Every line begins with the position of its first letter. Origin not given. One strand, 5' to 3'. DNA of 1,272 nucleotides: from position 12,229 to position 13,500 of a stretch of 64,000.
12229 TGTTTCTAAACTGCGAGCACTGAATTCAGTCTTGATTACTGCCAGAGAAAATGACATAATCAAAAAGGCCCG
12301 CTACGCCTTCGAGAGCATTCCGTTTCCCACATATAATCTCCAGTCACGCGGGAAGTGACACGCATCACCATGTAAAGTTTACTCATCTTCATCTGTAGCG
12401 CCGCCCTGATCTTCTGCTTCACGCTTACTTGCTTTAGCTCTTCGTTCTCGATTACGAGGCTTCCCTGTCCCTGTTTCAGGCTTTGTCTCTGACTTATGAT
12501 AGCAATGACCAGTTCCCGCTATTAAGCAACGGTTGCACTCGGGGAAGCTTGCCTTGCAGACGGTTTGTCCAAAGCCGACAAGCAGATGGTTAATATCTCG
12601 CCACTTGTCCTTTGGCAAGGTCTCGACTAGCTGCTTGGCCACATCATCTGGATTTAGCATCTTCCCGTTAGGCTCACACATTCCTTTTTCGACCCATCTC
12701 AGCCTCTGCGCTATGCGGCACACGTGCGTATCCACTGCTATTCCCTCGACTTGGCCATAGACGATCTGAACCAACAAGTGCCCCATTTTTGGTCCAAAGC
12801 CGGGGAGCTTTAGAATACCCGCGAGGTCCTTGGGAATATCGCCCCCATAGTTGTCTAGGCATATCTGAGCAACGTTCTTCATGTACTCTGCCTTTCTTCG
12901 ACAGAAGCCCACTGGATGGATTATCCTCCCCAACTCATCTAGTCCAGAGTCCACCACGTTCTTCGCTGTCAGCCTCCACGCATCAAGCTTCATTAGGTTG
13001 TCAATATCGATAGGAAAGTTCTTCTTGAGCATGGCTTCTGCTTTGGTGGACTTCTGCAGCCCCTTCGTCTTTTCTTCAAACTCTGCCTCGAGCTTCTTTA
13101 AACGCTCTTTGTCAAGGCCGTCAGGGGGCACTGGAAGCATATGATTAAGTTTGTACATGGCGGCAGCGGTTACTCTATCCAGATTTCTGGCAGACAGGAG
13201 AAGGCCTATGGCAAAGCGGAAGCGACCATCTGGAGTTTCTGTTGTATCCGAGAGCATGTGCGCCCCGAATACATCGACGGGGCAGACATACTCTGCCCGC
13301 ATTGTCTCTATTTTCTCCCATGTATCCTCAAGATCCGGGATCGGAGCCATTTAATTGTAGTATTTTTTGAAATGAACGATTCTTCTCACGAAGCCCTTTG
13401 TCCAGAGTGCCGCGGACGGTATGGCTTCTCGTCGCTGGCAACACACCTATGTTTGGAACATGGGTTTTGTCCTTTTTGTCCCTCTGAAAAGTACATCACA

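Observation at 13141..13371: Apparent 210-bp sense/antisense CDS overlap (Nth versus 728-aa ORF) is an ORF-calling artefact; the true arrangement is a 21-bp bidirectional promoter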

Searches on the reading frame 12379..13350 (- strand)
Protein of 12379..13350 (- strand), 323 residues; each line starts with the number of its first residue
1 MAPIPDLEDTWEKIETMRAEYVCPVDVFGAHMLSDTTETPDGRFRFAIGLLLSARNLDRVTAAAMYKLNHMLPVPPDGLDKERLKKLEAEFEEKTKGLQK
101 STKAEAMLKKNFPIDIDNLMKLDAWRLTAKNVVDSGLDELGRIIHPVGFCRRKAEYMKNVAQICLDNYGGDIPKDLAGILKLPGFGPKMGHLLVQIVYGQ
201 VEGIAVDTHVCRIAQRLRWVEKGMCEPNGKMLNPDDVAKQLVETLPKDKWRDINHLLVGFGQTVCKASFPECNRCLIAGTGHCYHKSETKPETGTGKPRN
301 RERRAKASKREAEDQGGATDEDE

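Call 3: search_protein_families(library=pfam, proteins=[window:12379-13350:-], max_evalue=0.01)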
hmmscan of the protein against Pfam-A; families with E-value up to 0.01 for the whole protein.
window:12379-13350:- (323 aa): 1 family
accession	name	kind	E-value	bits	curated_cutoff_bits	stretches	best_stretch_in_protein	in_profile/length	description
PF00730.31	HhH-GPD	-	1.6e-12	48.1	26.2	1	126-222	27-91/108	HhH-GPD superfamily base excision DNA repair protein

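Call 38: find_homologous_proteins(query=window:12379-13350:-, max_evalue=1e-20)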
Query window:12379-13350:- (323 aa): 819 proteins with E <= 1e-20 among 3706 candidates; the best 120 are listed.
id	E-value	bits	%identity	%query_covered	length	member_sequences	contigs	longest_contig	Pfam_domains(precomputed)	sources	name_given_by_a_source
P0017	5.0e-220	747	99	100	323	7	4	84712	PF00730.32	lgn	-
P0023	6.5e-189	645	87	100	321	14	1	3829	PF00730.32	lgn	-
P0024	5.9e-187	639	85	100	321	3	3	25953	PF00730.32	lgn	-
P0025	1.8e-157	542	74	98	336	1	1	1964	PF00730.32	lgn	-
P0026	6.8e-90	320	50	90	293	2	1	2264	PF00730.32,PF00633.30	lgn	-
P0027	5.4e-63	231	46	85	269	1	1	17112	PF00730.32,PF00633.30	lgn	-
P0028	3.2e-58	216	46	42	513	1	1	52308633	PF00730.32,PF14520.13,PF11731.15,PF00633.30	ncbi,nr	ncbi:Endonuclease III [Citrus sinensis]|nr:Endonuclease III [Citrus sinensis]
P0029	7.0e-54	201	38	85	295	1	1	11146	PF00730.32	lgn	-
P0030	6.8e-47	178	39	85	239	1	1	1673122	PF00730.32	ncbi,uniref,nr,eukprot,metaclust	ncbi:Endonuclease III [Spironucleus salmonicida]|uniref:Endonuclease III n=1 Tax=Spironucleus salmon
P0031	3.2e-46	176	50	43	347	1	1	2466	PF00730.32,PF00633.30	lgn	-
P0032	7.0e-46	175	38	84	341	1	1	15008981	PF00730.32,PF00633.30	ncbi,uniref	ncbi:endonuclease III-like protein 1 [Diachasmimorpha longicaudata]|uniref:endonuclease III-like pro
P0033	9.5e-46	175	50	43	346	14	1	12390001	PF00730.32,PF00633.30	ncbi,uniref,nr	ncbi:endonuclease III-like protein 1 [Cataglyphis hispanica]|uniref:endonuclease III-like protein 1 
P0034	3.1e-45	173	45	49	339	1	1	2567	PF00730.32,PF00633.30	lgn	-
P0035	5.6e-45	172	43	63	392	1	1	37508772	PF00730.32,PF00633.30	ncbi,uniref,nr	ncbi:hypothetical protein OJAV_G00002420 [Oryzias javanicus]|uniref:Endonuclease III-like protein 1 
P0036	8.6e-45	172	40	78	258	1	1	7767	PF00730.32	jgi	-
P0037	2.0e-44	170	36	84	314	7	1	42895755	PF00730.32,PF00633.30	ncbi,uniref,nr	ncbi:endonuclease III-like protein 1 [Neodiprion virginianus]|uniref:endonuclease III-like protein 1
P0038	2.1e-44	170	43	56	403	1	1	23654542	PF00730.32,PF00633.30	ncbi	ncbi:endonuclease III-like protein 1 [Polymixia lowei]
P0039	6.1e-44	169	51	42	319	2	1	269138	PF00730.32,PF00633.30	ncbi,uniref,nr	ncbi:Endonuclease III-like protein 1 [Eufriesea mexicana]|uniref:Endonuclease III homolog n=2 Tax=Eu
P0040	9.7e-44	168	46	50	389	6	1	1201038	PF00730.32,PF00633.30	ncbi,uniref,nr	ncbi:hypothetical protein E2986_09912 [Frieseomelitta varia]|uniref:Endonuclease III homolog n=1 Tax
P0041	1.4e-43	168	35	88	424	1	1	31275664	PF00730.32,PF00633.30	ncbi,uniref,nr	ncbi:endonuclease III-like protein 1 [Chelmon rostratus]|uniref:endonuclease III-like protein 1 n=1 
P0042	1.6e-43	167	36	85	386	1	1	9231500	PF00730.32,PF00633.30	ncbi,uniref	ncbi:endonuclease III homolog 1, chloroplastic [Typha latifolia]|uniref:endonuclease III homolog 1, 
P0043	2.0e-43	167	51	49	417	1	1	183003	PF00730.32,PF00633.30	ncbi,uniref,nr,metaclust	ncbi:endonuclease III-like protein 1 [Limulus polyphemus]|uniref:Endonuclease III homolog n=1 Tax=Li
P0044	2.2e-43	167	38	84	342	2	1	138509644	PF00730.32,PF00633.30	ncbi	ncbi:nth-like DNA glycosylase 1 isoform X2 [Tachypleus tridentatus]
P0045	2.6e-43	167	35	92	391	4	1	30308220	PF00730.32,PF00633.30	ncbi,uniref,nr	ncbi:endonuclease III-like protein 1 isoform X2 [Kryptolebias marmoratus]|uniref:endonuclease III-li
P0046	2.7e-43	167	33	84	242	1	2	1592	PF00730.32,PF00633.30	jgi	-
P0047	3.2e-43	166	33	98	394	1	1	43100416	PF00730.32,PF00633.30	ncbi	ncbi:endonuclease III-like protein 1 [Diretmus argenteus]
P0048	3.2e-43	166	34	84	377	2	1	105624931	PF00730.32,PF00633.30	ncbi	ncbi:hypothetical protein AAC387_Pa02g0166 [Persea americana]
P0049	3.4e-43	166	35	84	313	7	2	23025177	PF00730.32,PF00633.30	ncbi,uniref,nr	ncbi:hypothetical protein PV326_000639 [Microctonus aethiopoides]|uniref:Endonuclease III homolog n=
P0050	3.8e-43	166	34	92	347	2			PF00730.32,PF00633.30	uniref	uniref:Endonuclease III homolog n=2 Tax=Anthurium amnicola TaxID=1678845 RepID=A0A1D1ZLU8_9ARAE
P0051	3.9e-43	166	35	92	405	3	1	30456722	PF00730.32,PF00633.30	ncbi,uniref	ncbi:endonuclease III-like protein 1 isoform X2 [Pempheris klunzingeri]|uniref:endonuclease III-like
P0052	4.1e-43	166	36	88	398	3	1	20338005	PF00730.32,PF00633.30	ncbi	ncbi:endonuclease III-like protein 1 isoform X1 [Stigmatopora argus]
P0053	4.6e-43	166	41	63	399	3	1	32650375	PF00730.32,PF00633.30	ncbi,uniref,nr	ncbi:endonuclease III-like protein 1 [Oryzias melastigma]|uniref:Endonuclease III-like protein 1 n=1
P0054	5.0e-43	166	36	84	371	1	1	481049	PF00730.32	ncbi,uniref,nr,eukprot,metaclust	ncbi:hypothetical protein SAMD00019534_108330 [Acytostelium subglobosum LB1]|uniref:hypothetical pro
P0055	5.0e-43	166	33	92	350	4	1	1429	PF00730.32,PF00633.30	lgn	-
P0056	5.5e-43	166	34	93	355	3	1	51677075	PF00730.32,PF00633.30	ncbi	ncbi:unnamed protein product [Knipowitschia caucasica]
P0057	7.8e-43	165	35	82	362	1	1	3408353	PF00730.32,PF00633.30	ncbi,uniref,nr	ncbi:endonuclease III-like protein 1 [Cephus cinctus]|uniref:Endonuclease III homolog n=1 Tax=Cephus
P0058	9.0e-43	165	33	90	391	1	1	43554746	PF00730.32,PF00633.30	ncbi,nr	ncbi:hypothetical protein GJAV_G00265320 [Gymnothorax javanicus]|nr:hypothetical protein GJAV_G00265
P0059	9.6e-43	165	34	91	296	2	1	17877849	PF00730.32,PF00633.30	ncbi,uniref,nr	ncbi:hypothetical protein GCK72_009189 [Caenorhabditis remanei]|uniref:Endonuclease III homolog n=1 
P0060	1.0e-42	165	40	63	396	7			PF00730.32,PF00633.30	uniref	uniref:Endonuclease III-like protein 1 n=1 Tax=Oryzias sinensis TaxID=183150 RepID=A0A8C7XB77_9TELE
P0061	1.1e-42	165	35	83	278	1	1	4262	PF00730.32,PF00633.30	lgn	-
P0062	1.2e-42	165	34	93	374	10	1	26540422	PF00730.32,PF00633.30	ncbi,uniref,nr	ncbi:endonuclease III protein [Dioscorea alata]|uniref:Endonuclease III protein n=1 Tax=Dioscorea al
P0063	1.2e-42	164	38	85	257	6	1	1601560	PF00730.32,PF00633.30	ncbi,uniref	ncbi:hypothetical protein niasHT_002416 [Heterodera trifolii]|uniref:Endonuclease III homolog n=1 Ta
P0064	1.3e-42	164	35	81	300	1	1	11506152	PF00730.32,PF00633.30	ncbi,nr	ncbi:hhH-GPD superfamily base excision DNA repair protein [Ditylenchus destructor]|nr:hhH-GPD superf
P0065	1.5e-42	164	34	84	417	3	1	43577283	PF00730.32,PF00633.30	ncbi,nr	ncbi:endonuclease III-like protein 1 [Scleropages formosus]|nr:endonuclease III-like protein 1 [Scle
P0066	1.5e-42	164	34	92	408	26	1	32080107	PF00730.32,PF00633.30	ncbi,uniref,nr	ncbi:endonuclease III-like protein 1 isoform X1 [Etheostoma spectabile]|uniref:Endonuclease III-like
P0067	1.6e-42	164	34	90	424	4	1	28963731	PF00730.32,PF00633.30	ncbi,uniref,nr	ncbi:LOW QUALITY PROTEIN: endonuclease III-like protein 1 [Lates calcarifer]|uniref:Endonuclease III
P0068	2.0e-42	164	34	92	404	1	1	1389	PF00730.32,PF00633.30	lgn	-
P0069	2.1e-42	164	34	96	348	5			PF00730.32,PF00633.30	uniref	uniref:Endonuclease III-like protein 1 n=1 Tax=Dicentrarchus labrax TaxID=13489 RepID=A0A8C4F939_DIC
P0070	2.1e-42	164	32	93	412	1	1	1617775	PF00730.32,PF00633.30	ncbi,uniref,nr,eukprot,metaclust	ncbi:endonuclease III-like protein 1 [Capsaspora owczarzaki ATCC 30864]|uniref:Endonuclease III homo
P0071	3.1e-42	163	35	84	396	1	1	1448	PF00730.32,PF00633.30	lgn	-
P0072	3.2e-42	163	42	53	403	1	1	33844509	PF00730.32,PF00633.30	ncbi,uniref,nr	ncbi:endonuclease III-like protein 1 [Dunckerocampus dactyliophorus]|uniref:endonuclease III-like pr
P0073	3.7e-42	163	33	85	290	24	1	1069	PF00730.32,PF00633.30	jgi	-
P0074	3.8e-42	163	35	88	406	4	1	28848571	PF00730.32,PF00633.30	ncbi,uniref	ncbi:endonuclease III-like protein 1 [Enoplosus armatus]|uniref:endonuclease III-like protein 1 n=1 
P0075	4.4e-42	163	47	46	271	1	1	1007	PF00730.32,PF00633.30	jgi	-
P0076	4.5e-42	163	35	86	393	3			PF00730.32,PF00633.30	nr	nr:endonuclease III-like protein 1 [Nerophis lumbriciformis]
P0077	4.7e-42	163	36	85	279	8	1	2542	PF00730.32,PF00633.30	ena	-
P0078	5.7e-42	162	34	93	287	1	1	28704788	PF00730.32,PF00633.30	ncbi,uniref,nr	ncbi:hypothetical protein AGOR_G00197740 [Albula goreensis]|uniref:Endonuclease III-like protein 1 n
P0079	6.0e-42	162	33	92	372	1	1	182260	PF00730.32,PF00633.30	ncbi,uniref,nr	ncbi:endonuclease III-like protein 1 [Austrofundulus limnaeus]|uniref:Endonuclease III-like protein 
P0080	6.0e-42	162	34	92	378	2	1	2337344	PF00730.32,PF00633.30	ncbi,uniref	ncbi:endonuclease III-like protein 1 isoform X2 [Cebidichthys violaceus]|uniref:endonuclease III-lik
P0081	7.1e-42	162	34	90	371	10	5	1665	PF00730.32,PF14520.13,PF00633.30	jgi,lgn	-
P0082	7.7e-42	162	33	96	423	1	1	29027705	PF00730.32,PF00633.30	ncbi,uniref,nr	ncbi:endonuclease III-like protein 1 [Morone saxatilis]|uniref:endonuclease III-like protein 1 n=1 T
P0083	7.8e-42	162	34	85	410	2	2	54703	PF00730.32,PF00633.30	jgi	jgi:endonuclease III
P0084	8.4e-42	162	36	84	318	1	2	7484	PF00730.32,PF00633.30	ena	-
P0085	8.7e-42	162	34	97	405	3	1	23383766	PF00730.32,PF00633.30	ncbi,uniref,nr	ncbi:endonuclease III-like protein 1 isoform X2 [Hippocampus zosterae]|uniref:endonuclease III-like 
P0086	9.0e-42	162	42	49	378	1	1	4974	PF00730.32,PF00633.30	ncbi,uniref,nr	ncbi:endonuclease III-like protein 1 [Ceratina calcarata]|uniref:Endonuclease III homolog n=1 Tax=Ce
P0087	9.2e-42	162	45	49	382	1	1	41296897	PF00730.32,PF00633.30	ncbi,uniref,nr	ncbi:endonuclease III-like protein 1 [Salarias fasciatus]|uniref:endonuclease III-like protein 1 n=1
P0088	9.6e-42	161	37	84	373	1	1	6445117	PF00730.32,PF00633.30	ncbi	ncbi:putative DNA-(apurinic or apyrimidinic site) lyase [Dioscorea sansibarensis]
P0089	1.0e-41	161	36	83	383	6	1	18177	PF00730.32,PF00633.30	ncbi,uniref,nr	ncbi:endonuclease III homolog 1, chloroplastic [Raphanus sativus]|uniref:Endonuclease III homolog n=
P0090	1.1e-41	161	33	93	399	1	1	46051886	PF00730.32,PF00633.30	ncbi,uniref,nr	ncbi:endonuclease III-like protein 1 [Nematolebias whitei]|uniref:endonuclease III-like protein 1 n=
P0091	1.1e-41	161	36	84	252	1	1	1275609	PF00730.32,PF00633.30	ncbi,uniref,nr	ncbi:putative endonuclease III [Ancylostoma caninum]|uniref:Endonuclease III homolog n=1 Tax=Ancylos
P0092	1.2e-41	161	32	92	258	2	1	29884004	PF00730.32,PF00633.30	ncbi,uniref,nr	ncbi:hypothetical protein QJS10_CPB04g01865 [Acorus calamus]|uniref:Endonuclease III homolog n=1 Tax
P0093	1.3e-41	161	46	45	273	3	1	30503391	PF00730.32,PF00633.30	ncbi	ncbi:endonuclease III-like protein 1, partial [Aphidius gifuensis]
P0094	1.4e-41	161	34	95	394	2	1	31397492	PF00730.32,PF00633.30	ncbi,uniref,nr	ncbi:Endonuclease III-like protein 1 [Channa argus]|uniref:Endonuclease III-like protein 1 n=1 Tax=C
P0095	1.5e-41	161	33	85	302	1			PF00730.32,PF00633.30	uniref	uniref:Endonuclease III homolog n=1 Tax=Caenorhabditis tropicalis TaxID=1561998 RepID=A0A1I7TWS4_9PE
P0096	1.5e-41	161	33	90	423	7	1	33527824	PF00730.32,PF00633.30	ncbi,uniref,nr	ncbi:endonuclease III-like protein 1 isoform X1 [Acanthopagrus latus]|uniref:endonuclease III-like p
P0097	1.6e-41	161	35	88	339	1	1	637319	PF00730.32,PF00633.30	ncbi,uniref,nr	ncbi:endonuclease III-like protein 1 [Chelonus insularis]|uniref:endonuclease III-like protein 1 n=1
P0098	1.6e-41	161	42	52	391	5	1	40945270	PF00730.32,PF00633.30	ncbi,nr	ncbi:endonuclease III-like protein 1 [Amphiprion ocellaris]|nr:endonuclease III-like protein 1 [Amph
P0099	1.7e-41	161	34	89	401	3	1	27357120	PF00730.32,PF00633.30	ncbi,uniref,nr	ncbi:endonuclease III-like protein 1 isoform X2 [Anabas testudineus]|uniref:Endonuclease III-like pr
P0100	2.0e-41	160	34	89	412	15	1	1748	PF00730.32,PF14520.13,PF00633.30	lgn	-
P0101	2.2e-41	160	34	86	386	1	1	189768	PF00730.32,PF00633.30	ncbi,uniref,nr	ncbi:Endonuclease III-like protein 1 [Merluccius polli]|uniref:Endonuclease III-like protein 1 n=1 T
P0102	2.2e-41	160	34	90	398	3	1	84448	PF00730.32,PF00633.30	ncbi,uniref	ncbi:endonuclease III-like protein 1 isoform X1 [Centroberyx affinis]|uniref:endonuclease III-like p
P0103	2.3e-41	160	33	98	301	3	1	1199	PF00730.32,PF00633.30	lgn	-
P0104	2.4e-41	160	41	54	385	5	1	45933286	PF00730.32,PF00633.30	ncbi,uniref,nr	ncbi:endonuclease III-like protein 1 [Gouania willdenowi]|uniref:endonuclease III-like protein 1 n=1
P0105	2.4e-41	160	33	90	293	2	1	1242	PF00730.32,PF00633.30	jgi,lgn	-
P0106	2.6e-41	160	34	92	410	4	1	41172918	PF00730.32,PF00633.30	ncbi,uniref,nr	ncbi:endonuclease III-like protein 1 [Sebastes umbrosus]|uniref:endonuclease III-like protein 1 n=1 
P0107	2.9e-41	160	34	89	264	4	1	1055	PF00730.32,PF00633.30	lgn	-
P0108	3.0e-41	160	35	92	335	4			PF00730.32,PF00633.30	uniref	uniref:Endonuclease III-like protein 1 n=1 Tax=Labrus bergylta TaxID=56723 RepID=A0A3Q3ELT7_9LABR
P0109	3.1e-41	160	35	90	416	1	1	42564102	PF00730.32,PF00633.30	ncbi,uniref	ncbi:endonuclease III-like protein 1 [Halichoeres trimaculatus]|uniref:endonuclease III-like protein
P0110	3.4e-41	160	42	52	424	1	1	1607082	PF00730.32,PF00633.30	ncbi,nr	ncbi:hypothetical protein INR49_026464 [Caranx melampygus]|nr:hypothetical protein INR49_026464 [Car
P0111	3.4e-41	160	43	52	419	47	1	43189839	PF00730.32,PF00633.30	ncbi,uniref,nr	ncbi:endonuclease III-like protein 1 [Oreochromis aureus]|uniref:Endonuclease III-like protein 1 n=1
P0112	3.9e-41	159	32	84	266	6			PF00730.32,PF00633.30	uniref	uniref:Endonuclease III homolog n=1 Tax=Ascaris suum TaxID=6253 RepID=F1L3X1_ASCSU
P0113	3.9e-41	159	34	85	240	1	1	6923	PF00730.32,PF00633.30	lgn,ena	-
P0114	4.1e-41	159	35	81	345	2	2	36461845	PF00730.32,PF00633.30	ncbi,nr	ncbi:NTH protein, partial [Polyodon spathula]|nr:endonuclease III-like protein 1 isoform X2 [Polyodo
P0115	4.2e-41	159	36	85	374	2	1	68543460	PF00730.32,PF00633.30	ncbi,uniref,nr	ncbi:uncharacterized protein A4U43_C09F4730 [Asparagus officinalis]|uniref:Endonuclease III homolog 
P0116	4.4e-41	159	34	85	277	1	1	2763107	PF00730.32,PF00633.30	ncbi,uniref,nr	ncbi:unnamed protein product [Caenorhabditis auriculariae]|uniref:Endonuclease III homolog n=1 Tax=C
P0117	4.5e-41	159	33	85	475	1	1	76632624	PF00730.32,PF00633.30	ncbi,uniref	ncbi:hypothetical protein R1flu_018295 [Riccia fluitans]|uniref:Endonuclease III homolog n=1 Tax=Ric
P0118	4.8e-41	159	34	92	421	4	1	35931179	PF00730.32,PF00633.30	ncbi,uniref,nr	ncbi:endonuclease III-like protein 1 isoform X1 [Labrus mixtus]|uniref:endonuclease III-like protein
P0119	5.5e-41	159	36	84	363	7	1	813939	PF00730.32,PF00633.30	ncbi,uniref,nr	ncbi:hypothetical protein Y032_0077g1118 [Ancylostoma ceylanicum]|uniref:Endonuclease III homolog n=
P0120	5.7e-41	159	33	85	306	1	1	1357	PF00730.32,PF00633.30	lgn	-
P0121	6.3e-41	159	45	49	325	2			PF00730.32,PF00633.30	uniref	uniref:Endonuclease III-like protein 1 n=1 Tax=Salarias fasciatus TaxID=181472 RepID=A0A672F3W8_SALF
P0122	6.5e-41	159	35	88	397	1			PF00730.32,PF00633.30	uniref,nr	uniref:endonuclease III-like protein 1 n=1 Tax=Doryrhamphus excisus TaxID=161450 RepID=UPI0025AEBEA2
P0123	7.4e-41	159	35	87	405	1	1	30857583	PF00730.32,PF00633.30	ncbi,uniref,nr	ncbi:endonuclease III-like protein 1 [Toxotes jaculatrix]|uniref:endonuclease III-like protein 1 n=1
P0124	7.5e-41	159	35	86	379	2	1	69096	PF00730.32,PF00633.30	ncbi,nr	ncbi:endonuclease III, chloroplastic [Cocos nucifera]|nr:endonuclease III, chloroplastic [Cocos nuci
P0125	7.6e-41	159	33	96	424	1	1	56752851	PF00730.32,PF00633.30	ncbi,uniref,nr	ncbi:endonuclease III-like protein 1 [Cheilinus undulatus]|uniref:endonuclease III-like protein 1 n=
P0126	7.6e-41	159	42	49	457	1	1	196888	PF00730.32,PF00633.30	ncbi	ncbi:DNA glycosylase, partial [Xylariomycetidae sp. FL0641]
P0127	7.7e-41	159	33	98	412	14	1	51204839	PF00730.32,PF00633.30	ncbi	ncbi:hypothetical protein ABVT39_003885 [Epinephelus coioides]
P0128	8.1e-41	158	34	90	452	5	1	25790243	PF00730.32,PF00633.30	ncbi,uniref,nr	ncbi:putative endonuclease III-like protein 1 [Scophthalmus maximus]|uniref:Endonuclease III-like pr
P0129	8.3e-41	158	33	89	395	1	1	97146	PF00730.32,PF00633.30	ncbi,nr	ncbi:hypothetical protein LDENG_00296610 [Lucifuga dentata]|nr:hypothetical protein LDENG_00296610 [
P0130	8.7e-41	158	34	84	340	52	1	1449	PF00730.32,PF00633.30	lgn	-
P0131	9.2e-41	158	46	49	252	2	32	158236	PF00730.32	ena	-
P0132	9.4e-41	158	34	89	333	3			PF00730.32,PF00633.30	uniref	uniref:Endonuclease III-like protein 1 n=1 Tax=Echeneis naucrates TaxID=173247 RepID=A0A665STK9_ECHN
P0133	1.0e-40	158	34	81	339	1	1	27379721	PF00730.32,PF00633.30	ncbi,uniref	ncbi:endonuclease III-like protein 1 [Tubulanus polymorphus]|uniref:endonuclease III-like protein 1 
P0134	1.1e-40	158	35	85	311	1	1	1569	PF00730.32,PF00633.30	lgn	-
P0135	1.1e-40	158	32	82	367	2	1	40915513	PF00730.32,PF00633.30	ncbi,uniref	ncbi:endonuclease III-like protein 1 isoform X2 [Diadema setosum]|uniref:endonuclease III-like prote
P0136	1.2e-40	158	33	85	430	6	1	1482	PF00730.32,PF00633.30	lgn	-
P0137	1.3e-40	158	34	89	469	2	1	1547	PF00730.32,PF00633.30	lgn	-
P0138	1.4e-40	158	34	90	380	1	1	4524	PF00730.32,PF00633.30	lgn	-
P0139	1.4e-40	158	34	87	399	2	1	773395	PF00730.32,PF00633.30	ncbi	ncbi:endonuclease III-like protein 1 [Scomber scombrus]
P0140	1.4e-40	158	34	87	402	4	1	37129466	PF00730.32,PF00633.30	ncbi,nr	ncbi:endonuclease III-like protein 1 isoform X1 [Scomber scombrus]|nr:endonuclease III-like protein 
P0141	1.4e-40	158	35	88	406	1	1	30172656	PF00730.32,PF00633.30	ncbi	ncbi:endonuclease III-like protein 1 [Vanacampus margaritifer]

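Call 40: find_encoding_contigs(protein=P0025, flank=3000, max_places=2)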
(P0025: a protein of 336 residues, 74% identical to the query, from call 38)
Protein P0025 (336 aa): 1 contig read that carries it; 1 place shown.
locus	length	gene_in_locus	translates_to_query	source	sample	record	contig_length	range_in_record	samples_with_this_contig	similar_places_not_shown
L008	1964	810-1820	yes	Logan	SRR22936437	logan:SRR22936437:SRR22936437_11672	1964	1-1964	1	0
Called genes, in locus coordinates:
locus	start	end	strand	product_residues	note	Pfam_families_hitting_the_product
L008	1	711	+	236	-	?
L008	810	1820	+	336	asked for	PF00730:HhH-GPD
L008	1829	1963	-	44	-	?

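Call 41: find_encoding_contigs(protein=P0026, flank=3000, max_places=2)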
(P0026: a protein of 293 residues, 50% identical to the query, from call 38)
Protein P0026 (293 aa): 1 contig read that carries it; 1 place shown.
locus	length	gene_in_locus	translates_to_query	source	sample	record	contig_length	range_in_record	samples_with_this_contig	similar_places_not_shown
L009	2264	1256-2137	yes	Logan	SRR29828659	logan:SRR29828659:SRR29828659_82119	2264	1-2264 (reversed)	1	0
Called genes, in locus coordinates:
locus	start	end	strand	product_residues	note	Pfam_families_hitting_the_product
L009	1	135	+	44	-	?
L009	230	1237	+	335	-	-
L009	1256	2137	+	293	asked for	PF00730:HhH-GPD, PF00633:HHH (weak)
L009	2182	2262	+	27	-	?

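Call 42: find_encoding_contigs(protein=P0027, flank=4000, max_places=2)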
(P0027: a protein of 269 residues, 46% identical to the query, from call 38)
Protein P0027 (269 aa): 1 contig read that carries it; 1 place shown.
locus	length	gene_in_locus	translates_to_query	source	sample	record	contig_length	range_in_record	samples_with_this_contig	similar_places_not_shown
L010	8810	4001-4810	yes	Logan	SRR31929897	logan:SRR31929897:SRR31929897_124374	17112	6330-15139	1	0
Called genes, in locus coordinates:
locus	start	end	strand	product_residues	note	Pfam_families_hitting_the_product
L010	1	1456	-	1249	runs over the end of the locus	PF00225:Kinesin, PF16796:Microtub_bd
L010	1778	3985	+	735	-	-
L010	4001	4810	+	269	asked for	PF00730:HhH-GPD, PF00633:HHH (weak)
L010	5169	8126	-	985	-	PF00632:HECT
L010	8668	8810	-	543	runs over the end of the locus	-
